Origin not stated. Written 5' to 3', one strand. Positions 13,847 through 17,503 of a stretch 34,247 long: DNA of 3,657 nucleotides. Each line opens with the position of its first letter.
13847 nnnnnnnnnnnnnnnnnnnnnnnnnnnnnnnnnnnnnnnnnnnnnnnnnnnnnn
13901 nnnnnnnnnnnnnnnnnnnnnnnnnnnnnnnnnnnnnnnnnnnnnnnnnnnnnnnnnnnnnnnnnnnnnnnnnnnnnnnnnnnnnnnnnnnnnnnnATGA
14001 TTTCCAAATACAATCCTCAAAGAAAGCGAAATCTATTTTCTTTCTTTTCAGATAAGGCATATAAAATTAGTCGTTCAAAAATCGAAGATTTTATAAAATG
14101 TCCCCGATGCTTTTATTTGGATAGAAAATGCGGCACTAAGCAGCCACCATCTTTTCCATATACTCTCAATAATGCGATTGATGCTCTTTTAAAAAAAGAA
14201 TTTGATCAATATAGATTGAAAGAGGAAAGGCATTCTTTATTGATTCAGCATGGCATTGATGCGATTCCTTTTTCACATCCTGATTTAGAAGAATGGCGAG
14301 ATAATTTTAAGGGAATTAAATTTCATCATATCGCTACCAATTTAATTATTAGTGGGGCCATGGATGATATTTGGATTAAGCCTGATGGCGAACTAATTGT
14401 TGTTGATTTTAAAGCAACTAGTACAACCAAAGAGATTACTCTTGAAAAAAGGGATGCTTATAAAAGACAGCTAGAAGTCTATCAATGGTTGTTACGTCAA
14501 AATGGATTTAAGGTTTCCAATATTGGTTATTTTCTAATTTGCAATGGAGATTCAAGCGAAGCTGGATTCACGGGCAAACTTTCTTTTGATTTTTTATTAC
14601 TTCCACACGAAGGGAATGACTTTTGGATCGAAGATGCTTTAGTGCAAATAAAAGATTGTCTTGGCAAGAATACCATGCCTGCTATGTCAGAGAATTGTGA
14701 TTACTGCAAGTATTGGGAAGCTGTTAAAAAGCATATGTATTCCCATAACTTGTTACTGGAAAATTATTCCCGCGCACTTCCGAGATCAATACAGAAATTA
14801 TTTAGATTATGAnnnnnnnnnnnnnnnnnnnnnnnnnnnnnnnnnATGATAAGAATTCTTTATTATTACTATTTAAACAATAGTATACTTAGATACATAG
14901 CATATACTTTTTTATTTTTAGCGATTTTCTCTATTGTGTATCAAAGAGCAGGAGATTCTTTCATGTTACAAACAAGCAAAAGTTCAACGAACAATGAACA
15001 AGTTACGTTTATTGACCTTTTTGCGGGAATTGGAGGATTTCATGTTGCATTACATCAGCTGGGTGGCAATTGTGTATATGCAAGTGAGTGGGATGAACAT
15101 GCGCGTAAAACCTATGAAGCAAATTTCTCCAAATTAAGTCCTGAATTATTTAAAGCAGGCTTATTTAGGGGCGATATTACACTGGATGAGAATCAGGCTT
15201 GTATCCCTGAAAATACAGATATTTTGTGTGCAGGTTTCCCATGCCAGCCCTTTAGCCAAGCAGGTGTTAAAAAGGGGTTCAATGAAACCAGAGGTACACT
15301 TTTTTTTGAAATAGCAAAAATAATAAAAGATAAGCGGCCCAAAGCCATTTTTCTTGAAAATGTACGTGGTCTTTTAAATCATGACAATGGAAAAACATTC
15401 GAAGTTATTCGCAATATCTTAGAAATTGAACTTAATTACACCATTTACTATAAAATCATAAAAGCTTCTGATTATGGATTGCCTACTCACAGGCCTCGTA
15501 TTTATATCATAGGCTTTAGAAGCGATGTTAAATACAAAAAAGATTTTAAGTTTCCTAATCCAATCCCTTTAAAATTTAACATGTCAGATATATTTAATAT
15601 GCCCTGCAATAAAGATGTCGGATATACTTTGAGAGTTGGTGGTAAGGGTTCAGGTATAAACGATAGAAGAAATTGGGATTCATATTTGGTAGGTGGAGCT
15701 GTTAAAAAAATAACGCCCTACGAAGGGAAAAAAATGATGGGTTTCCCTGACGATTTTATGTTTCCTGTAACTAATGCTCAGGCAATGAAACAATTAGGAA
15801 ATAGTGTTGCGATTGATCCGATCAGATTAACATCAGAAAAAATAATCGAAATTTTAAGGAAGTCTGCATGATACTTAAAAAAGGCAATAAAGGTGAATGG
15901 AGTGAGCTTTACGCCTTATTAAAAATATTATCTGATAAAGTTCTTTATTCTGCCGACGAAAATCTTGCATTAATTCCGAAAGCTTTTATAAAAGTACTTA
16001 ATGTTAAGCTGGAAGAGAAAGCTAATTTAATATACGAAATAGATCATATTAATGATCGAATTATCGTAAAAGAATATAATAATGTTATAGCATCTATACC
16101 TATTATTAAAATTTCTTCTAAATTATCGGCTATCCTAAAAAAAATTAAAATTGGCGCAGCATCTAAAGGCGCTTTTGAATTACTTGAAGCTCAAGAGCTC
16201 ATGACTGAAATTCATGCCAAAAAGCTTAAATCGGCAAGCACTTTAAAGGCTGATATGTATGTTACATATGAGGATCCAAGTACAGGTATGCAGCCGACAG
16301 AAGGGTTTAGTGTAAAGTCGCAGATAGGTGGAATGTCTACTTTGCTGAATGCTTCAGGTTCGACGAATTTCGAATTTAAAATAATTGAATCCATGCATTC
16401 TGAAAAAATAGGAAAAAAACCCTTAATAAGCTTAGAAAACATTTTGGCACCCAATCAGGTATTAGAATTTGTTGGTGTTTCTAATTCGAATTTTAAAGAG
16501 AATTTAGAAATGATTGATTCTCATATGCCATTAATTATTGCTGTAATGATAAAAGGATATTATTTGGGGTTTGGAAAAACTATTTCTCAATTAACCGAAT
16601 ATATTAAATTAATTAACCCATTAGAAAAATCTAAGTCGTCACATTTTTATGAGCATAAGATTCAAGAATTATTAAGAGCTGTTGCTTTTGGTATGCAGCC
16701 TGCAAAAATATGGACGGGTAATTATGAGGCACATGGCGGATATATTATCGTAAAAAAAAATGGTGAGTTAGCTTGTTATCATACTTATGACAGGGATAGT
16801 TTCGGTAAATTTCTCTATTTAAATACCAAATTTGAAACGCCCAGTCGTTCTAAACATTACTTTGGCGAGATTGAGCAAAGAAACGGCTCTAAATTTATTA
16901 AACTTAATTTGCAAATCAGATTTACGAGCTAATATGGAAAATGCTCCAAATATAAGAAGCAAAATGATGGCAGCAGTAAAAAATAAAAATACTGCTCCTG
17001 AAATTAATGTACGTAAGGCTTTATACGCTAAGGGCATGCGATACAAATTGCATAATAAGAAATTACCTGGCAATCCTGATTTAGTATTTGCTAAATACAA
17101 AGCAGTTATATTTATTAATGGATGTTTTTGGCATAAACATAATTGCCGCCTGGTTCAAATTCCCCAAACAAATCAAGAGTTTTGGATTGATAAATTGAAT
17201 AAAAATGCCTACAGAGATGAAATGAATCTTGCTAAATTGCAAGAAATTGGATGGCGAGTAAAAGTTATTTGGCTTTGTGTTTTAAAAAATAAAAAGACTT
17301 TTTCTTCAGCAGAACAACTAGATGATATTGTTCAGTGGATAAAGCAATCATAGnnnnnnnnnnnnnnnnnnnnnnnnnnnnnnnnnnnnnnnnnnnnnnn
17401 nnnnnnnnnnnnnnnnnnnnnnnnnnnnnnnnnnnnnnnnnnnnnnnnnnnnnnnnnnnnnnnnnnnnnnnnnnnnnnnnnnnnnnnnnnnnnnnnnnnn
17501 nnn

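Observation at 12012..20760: Integrative element combining a large serine recombinase, a rolling-circle Rep/relaxase-like gene and a stacked defence cargo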

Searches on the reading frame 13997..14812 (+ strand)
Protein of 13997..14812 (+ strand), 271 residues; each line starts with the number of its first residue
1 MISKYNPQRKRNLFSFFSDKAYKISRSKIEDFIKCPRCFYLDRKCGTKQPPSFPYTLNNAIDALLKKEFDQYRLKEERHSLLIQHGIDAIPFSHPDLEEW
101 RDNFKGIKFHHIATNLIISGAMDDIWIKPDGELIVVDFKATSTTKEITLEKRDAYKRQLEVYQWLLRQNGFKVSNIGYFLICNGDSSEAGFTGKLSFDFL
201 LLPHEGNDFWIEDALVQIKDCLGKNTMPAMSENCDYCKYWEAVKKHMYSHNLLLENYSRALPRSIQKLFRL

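Call 3: search_protein_families(library=pfam, proteins=[window:13997-14812:+], max_evalue=0.01)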
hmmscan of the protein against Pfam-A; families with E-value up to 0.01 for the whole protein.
window:13997-14812:+ (271 aa): 2 families
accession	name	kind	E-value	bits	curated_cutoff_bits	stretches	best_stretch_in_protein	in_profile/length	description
PF12705.13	PDDEXK_1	-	4.9e-14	53.3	22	1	24-241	2-244/247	PD-(D/E)XK nuclease superfamily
PF01930.23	Cas_Cas4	-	0.0066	17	22.7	0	127-241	60-156/160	Domain of unknown function DUF83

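Call 4: search_protein_families(library=padloc, proteins=[window:13997-14812:+], max_evalue=0.01)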
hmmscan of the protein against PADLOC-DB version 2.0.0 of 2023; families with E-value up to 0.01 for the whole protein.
window:13997-14812:+ (271 aa): 8 families
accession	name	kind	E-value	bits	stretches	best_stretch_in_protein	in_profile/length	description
PDLC01250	Cas4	-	9.3e-10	37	1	26-240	3-164/168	"CAS-I,CAS-II,CAS-III,CAS-IV,CAS-V,CAS-VI; acquisition_associated"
PDLC00943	Cas4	-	5.6e-09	34.2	1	123-186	72-129/180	CRISPR-associated protein Cas4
PDLC00944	Cas4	-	6.2e-09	34.3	1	118-241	66-174/177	Cas4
PDLC01447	Cas4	-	1.4e-07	30.1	1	22-241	3-155/161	"CAS-I,CAS-II,CAS-III,CAS-IV,CAS-V,CAS-VI; acquisition_associated"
PDLC01747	Cas1g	-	9.2e-05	19.2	1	113-176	58-118/523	-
PDLC02087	Cas4b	-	0.0017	16.5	1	114-175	70-127/189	-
PDLC01611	Cas4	-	0.004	15.5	0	126-239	57-152/158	"CAS-I,CAS-II,CAS-III,CAS-IV,CAS-V,CAS-VI; acquisition_associated"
PDLC02085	Cas4a2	-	0.0052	15.2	0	146-175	75-105/166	-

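Call 6: search_protein_families(library=phrogs, proteins=[window:13997-14812:+], max_evalue=0.01)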
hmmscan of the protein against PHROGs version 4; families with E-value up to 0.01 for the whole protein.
window:13997-14812:+ (271 aa): 8 families
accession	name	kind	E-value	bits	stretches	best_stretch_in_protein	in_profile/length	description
phrog_31195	-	unknown function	9.4e-11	42.7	1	20-182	2-161/232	-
phrog_1706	-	DNA, RNA and nucleotide metabolism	9e-09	36.2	1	111-244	115-243/293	CRISPR/Cas system associated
phrog_2139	-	DNA, RNA and nucleotide metabolism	1.1e-05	25.6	1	114-251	130-266/330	exonuclease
phrog_1218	-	DNA, RNA and nucleotide metabolism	2.3e-05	24.8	1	115-178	137-203/364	exonuclease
phrog_1674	-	DNA, RNA and nucleotide metabolism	0.00015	22.1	1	133-249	145-268/276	exonuclease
phrog_8097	-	DNA, RNA and nucleotide metabolism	0.00025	20.9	0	211-259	202-252/598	exonuclease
phrog_298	-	DNA, RNA and nucleotide metabolism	0.003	18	1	100-185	148-231/293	exonuclease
phrog_69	-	DNA, RNA and nucleotide metabolism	0.0042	17.1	0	21-52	87-118/501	exonuclease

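Call 7: search_protein_families(library=ncbifam, proteins=[window:13997-14812:+], max_evalue=0.01)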
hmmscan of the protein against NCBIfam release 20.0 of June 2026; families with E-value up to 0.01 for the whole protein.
window:13997-14812:+ (271 aa): 2 families
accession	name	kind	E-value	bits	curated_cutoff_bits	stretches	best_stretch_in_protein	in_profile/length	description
TIGR00372.1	cas4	equivalog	2.1e-08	34.2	65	1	123-186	72-129/180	CRISPR-associated protein Cas4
TIGR02784.1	addA_alphas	equivalog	9.9e-05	20.9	860.75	1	113-168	1062-1116/1138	double-strand break repair helicase AddA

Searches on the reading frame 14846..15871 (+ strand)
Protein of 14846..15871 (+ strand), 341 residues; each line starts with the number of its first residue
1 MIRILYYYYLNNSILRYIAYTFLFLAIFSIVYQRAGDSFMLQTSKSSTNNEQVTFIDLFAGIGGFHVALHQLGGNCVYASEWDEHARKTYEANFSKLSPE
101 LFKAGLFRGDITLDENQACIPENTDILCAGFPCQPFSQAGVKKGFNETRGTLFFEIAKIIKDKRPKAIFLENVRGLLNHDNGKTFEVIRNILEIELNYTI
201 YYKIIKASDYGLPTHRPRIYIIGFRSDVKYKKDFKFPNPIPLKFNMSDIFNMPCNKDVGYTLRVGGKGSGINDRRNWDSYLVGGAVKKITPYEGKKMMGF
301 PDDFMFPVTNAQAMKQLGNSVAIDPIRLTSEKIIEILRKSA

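Call 3: search_protein_families(library=pfam, proteins=[window:14846-15871:+], max_evalue=0.01)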
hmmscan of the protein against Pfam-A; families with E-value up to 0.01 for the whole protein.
window:14846-15871:+ (341 aa): 1 family
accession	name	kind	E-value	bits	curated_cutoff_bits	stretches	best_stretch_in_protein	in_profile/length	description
PF00145.23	DNA_methylase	-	4.3e-78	263.4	22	2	54-253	2-196/324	C-5 cytosine-specific DNA methylase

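Call 4: search_protein_families(library=padloc, proteins=[window:14846-15871:+], max_evalue=0.01)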
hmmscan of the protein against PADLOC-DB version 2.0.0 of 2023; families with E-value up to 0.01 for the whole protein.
window:14846-15871:+ (341 aa): 64 families (the best 25 are shown)
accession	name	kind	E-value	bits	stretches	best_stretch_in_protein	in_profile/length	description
PDLC03272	MTase_II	-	1.9e-97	325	2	43-252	65-262/407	Type II methyltransferase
PDLC03361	MTase_II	-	6e-73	244.2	2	40-242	74-300/455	Type II methyltransferase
PDLC02653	DrmMII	-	8.8e-66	220.1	2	52-251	4-196/333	DrmMII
PDLC03217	MTase_II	-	1.6e-60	203.4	2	52-228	384-548/703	Type II methyltransferase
PDLC03378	MTase_II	-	1.1e-57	193.9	2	53-241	3-182/344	Type II methyltransferase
PDLC03242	MTase_II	-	1.3e-55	187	2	51-241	99-276/409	Type II methyltransferase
PDLC03716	oMTase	-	1e-54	184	2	51-237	37-213/349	orphan methyltransferase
PDLC00034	DruM2|DruM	-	1e-51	173.9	2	49-226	4-188/457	DNA cytosine methylase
PDLC03234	MTase_II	-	8.7e-48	161.5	2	50-238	2-184/375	Type II methyltransferase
PDLC00026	DruM2|DruM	-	5.1e-46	155.8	2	51-239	3-180/336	DNA cytosine methylase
PDLC03733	oMTase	-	5e-42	142.3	2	52-236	90-300/476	orphan methyltransferase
PDLC03286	MTase_II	-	6.6e-42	141.4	1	54-226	2-170/185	Type II methyltransferase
PDLC00033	DruM2|DruM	-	5e-41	139.2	2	46-232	15-198/368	DNA cytosine methylase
PDLC03307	MTase_II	-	4e-39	132.9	3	56-188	4-126/382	Type II methyltransferase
PDLC03269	MTase_II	-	1.7e-38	130.8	1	51-238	2-178/437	Type II methyltransferase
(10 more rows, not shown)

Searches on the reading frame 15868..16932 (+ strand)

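Call 3: search_protein_families(library=pfam, proteins=[window:15868-16932:+], max_evalue=0.01)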
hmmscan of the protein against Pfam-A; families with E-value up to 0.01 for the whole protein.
window:15868-16932:+ (354 aa): 1 family
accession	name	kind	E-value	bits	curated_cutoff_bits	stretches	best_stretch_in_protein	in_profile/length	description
PF09561.16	RE_HpaII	-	4.8e-97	325.9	25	1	7-352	1-359/359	HpaII restriction endonuclease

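Call 4: search_protein_families(library=padloc, proteins=[window:15868-16932:+], max_evalue=0.01)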
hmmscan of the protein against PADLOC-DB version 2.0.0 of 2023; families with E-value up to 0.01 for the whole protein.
window:15868-16932:+ (354 aa): 1 family
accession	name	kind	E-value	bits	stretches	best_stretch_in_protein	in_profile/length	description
PDLC03563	REase_II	-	2.5e-77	258.3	1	5-352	6-364/366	Type II restriction enzyme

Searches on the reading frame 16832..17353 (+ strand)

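Call 3: search_protein_families(library=pfam, proteins=[window:16832-17353:+], max_evalue=0.01)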
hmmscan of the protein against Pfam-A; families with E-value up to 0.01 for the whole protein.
window:16832-17353:+ (173 aa): 1 family
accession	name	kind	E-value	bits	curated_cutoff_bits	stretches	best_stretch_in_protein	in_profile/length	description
PF03852.21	Vsr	-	8.6e-29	99.7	27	1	39-106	6-73/74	DNA mismatch endonuclease Vsr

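Call 4: search_protein_families(library=padloc, proteins=[window:16832-17353:+], max_evalue=0.01)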
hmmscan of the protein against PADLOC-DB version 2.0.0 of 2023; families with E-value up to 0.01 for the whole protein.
window:16832-17353:+ (173 aa): 1 family
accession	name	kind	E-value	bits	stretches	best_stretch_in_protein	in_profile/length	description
PDLC03397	Vsr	-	1e-35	121.2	1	41-170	9-138/156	Type II nicking endonuclease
